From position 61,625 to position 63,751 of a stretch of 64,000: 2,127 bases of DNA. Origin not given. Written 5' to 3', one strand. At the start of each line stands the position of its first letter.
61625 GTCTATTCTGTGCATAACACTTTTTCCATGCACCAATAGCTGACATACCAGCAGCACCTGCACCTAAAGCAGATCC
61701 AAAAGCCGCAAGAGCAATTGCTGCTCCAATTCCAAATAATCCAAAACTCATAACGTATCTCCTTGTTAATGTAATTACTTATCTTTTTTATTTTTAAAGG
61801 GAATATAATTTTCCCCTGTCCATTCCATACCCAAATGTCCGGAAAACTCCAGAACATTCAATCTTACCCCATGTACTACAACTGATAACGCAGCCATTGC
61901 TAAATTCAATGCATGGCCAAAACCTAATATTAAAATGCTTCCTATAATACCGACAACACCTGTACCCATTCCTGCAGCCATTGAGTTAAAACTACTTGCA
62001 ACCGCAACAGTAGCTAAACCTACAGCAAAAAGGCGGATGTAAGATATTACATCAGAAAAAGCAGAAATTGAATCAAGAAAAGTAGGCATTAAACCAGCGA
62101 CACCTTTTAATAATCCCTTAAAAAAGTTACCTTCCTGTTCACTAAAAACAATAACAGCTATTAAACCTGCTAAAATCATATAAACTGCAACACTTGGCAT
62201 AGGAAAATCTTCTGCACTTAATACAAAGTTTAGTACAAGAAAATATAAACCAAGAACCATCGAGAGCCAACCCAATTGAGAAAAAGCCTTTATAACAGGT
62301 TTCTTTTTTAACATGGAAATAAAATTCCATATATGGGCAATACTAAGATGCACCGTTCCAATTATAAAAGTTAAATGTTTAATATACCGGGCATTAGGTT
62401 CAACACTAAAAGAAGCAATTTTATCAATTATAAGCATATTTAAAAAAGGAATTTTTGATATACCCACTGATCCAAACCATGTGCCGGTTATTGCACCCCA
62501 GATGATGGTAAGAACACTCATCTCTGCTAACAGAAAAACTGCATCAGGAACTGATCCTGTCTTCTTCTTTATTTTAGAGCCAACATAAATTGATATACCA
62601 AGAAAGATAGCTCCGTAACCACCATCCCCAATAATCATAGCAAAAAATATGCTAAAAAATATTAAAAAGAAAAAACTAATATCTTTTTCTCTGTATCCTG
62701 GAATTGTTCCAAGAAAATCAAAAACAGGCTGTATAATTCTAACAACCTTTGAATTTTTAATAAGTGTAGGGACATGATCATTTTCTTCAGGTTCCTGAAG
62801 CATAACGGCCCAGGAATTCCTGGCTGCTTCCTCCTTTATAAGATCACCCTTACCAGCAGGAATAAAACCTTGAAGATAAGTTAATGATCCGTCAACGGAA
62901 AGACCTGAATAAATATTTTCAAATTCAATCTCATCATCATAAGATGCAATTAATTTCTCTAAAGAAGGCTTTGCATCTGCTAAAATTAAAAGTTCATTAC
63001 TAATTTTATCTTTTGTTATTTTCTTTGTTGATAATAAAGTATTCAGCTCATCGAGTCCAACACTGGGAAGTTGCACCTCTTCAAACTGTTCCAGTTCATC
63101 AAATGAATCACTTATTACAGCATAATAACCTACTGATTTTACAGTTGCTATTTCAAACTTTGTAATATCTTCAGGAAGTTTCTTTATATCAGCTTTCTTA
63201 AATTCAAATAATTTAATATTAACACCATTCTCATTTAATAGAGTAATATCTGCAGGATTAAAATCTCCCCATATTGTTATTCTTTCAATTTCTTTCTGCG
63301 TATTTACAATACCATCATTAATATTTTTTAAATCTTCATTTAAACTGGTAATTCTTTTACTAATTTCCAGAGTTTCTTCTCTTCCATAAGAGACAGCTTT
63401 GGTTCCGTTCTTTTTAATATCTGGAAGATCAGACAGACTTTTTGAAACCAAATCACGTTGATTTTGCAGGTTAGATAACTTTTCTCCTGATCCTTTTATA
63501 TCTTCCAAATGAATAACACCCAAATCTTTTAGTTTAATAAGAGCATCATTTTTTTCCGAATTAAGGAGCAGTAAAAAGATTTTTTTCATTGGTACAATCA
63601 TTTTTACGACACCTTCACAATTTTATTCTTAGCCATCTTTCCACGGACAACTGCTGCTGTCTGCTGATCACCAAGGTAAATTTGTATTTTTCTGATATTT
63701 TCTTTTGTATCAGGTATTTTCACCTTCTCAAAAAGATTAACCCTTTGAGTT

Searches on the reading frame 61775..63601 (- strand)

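Call 62: search_protein_families(library=pfam, proteins=[window:61775-63601:-], max_evalue=0.000001)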
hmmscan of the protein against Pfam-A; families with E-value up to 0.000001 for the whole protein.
window:61775-63601:- (608 aa): 1 family
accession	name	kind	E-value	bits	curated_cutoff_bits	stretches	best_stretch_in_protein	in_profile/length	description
PF01496.24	V_ATPase_I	-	1.1e-09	37.3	30.7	0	253-346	321-419/815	V-type ATPase 116kDa subunit family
